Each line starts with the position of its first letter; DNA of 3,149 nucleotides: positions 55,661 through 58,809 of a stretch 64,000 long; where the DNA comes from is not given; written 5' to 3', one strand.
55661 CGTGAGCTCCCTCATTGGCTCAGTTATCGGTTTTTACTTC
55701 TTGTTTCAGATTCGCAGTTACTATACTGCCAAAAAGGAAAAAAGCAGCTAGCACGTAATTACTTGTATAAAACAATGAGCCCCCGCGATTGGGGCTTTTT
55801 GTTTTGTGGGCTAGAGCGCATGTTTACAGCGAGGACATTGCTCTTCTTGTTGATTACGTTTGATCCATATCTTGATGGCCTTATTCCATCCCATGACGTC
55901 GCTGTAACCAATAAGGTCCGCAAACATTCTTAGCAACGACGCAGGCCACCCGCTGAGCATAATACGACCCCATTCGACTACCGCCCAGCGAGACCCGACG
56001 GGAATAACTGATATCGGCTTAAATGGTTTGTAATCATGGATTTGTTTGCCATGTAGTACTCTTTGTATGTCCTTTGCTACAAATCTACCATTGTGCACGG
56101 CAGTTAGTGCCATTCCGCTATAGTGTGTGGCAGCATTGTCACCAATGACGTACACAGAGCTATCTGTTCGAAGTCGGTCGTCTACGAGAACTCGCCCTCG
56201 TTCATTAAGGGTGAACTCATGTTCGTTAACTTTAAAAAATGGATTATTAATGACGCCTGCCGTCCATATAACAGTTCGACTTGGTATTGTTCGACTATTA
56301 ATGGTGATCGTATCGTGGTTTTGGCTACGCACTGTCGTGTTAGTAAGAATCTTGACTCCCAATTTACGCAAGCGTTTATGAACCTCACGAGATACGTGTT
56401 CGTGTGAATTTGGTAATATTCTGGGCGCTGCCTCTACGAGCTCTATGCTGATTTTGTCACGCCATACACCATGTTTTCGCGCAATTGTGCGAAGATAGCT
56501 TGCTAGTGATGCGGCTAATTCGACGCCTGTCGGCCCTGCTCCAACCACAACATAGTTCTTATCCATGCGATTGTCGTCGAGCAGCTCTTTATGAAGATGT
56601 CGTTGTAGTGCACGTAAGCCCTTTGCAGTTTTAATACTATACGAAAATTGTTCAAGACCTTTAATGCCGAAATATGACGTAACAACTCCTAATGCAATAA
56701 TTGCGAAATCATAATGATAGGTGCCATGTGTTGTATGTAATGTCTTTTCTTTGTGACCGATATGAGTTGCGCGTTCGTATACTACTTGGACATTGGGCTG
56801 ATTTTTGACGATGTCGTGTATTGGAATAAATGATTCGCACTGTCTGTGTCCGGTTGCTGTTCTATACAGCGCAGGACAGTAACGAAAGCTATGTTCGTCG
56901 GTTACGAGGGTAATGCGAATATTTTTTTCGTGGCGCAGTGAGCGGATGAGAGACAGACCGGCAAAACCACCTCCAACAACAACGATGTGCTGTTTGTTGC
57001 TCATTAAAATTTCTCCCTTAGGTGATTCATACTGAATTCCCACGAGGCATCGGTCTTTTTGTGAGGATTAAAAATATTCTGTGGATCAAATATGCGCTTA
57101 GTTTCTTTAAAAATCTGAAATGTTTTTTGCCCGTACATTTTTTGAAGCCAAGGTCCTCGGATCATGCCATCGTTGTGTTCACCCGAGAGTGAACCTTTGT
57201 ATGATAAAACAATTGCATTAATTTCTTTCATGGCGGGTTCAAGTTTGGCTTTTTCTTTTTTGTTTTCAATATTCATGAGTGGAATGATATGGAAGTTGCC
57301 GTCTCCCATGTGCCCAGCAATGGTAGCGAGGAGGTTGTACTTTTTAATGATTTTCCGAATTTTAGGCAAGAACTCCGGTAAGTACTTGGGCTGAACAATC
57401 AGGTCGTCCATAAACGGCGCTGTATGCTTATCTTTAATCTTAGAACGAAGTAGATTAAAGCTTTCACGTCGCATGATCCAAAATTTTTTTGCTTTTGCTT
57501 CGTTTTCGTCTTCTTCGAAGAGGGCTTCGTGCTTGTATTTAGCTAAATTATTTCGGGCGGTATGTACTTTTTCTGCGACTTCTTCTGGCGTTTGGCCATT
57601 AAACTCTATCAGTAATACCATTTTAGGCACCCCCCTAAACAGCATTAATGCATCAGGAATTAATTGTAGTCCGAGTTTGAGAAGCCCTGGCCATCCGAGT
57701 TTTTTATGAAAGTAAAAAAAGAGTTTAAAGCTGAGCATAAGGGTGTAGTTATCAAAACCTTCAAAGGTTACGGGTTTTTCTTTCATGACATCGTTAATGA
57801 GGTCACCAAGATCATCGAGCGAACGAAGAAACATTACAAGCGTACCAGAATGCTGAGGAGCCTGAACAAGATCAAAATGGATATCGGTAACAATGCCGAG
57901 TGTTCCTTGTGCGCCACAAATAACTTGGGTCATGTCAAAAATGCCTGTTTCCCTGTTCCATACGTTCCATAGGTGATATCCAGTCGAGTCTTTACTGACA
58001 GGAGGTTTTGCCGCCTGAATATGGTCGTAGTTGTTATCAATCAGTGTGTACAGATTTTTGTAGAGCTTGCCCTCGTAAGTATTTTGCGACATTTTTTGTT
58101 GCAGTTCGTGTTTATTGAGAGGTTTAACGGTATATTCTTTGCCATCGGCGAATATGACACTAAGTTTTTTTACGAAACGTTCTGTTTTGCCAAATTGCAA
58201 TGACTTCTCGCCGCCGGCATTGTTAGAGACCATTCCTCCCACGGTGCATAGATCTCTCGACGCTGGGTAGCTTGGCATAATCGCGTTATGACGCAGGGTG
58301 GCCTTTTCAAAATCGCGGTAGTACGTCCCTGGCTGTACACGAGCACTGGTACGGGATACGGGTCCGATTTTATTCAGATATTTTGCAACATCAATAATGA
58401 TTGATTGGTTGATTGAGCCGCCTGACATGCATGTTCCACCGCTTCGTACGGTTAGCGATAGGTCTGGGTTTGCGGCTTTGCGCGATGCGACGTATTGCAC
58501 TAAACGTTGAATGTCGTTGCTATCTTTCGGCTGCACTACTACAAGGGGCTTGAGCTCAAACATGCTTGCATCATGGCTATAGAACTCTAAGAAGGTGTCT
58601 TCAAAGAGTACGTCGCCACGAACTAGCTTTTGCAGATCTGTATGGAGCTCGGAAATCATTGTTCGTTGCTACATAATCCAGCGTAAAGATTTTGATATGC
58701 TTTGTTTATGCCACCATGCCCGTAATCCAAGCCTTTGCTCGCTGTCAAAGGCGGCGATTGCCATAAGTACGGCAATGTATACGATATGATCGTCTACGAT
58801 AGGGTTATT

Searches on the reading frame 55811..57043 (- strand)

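Call 15: search_protein_families(library=pfam, proteins=[window:55811-57043:-], max_evalue=0.001)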
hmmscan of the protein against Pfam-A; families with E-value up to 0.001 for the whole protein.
window:55811-57043:- (410 aa): 8 families
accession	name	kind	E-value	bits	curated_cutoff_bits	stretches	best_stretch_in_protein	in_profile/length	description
PF07992.20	Pyr_redox_2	-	8.7e-44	150.5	26.1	1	19-312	2-284/291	Pyridine nucleotide-disulphide oxidoreductase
PF00070.33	Pyr_redox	-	3.7e-14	53.4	22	1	164-244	2-69/82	Pyridine nucleotide-disulphide oxidoreductase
PF13454.12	NAD_binding_9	-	3.1e-07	30.9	21.8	0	21-63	1-44/155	FAD-NAD(P)-binding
PF01266.30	DAO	-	1e-06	29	27.9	0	20-50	2-31/353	FAD dependent oxidoreductase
PF13450.12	NAD_binding_8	-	6.1e-06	26.9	21.9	0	22-47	1-25/68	NAD(P)-binding Rossmann-like domain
PF05834.18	Lycopene_cycl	-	6.8e-05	22.6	23.4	0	20-48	2-31/380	Lycopene cyclase protein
PF01946.23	Thi4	-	6.9e-05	22.6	26.2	0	17-50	17-50/235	Thi4 family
PF13738.12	Pyr_redox_3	-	0.00029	20.6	30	0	98-290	112-292/305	Pyridine nucleotide-disulphide oxidoreductase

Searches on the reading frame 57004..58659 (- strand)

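Call 15: search_protein_families(library=pfam, proteins=[window:57004-58659:-], max_evalue=0.001)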
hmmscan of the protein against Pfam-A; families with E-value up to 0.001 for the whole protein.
window:57004-58659:- (551 aa): 2 families
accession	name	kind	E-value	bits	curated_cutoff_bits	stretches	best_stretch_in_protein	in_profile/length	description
PF02913.24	FAD-oxidase_C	-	7.9e-45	153.9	21.2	1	268-534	2-247/248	FAD linked oxidases, C-terminal domain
PF01565.28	FAD_binding_4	-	8.8e-26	90.7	26.4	1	38-177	1-137/139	FAD binding domain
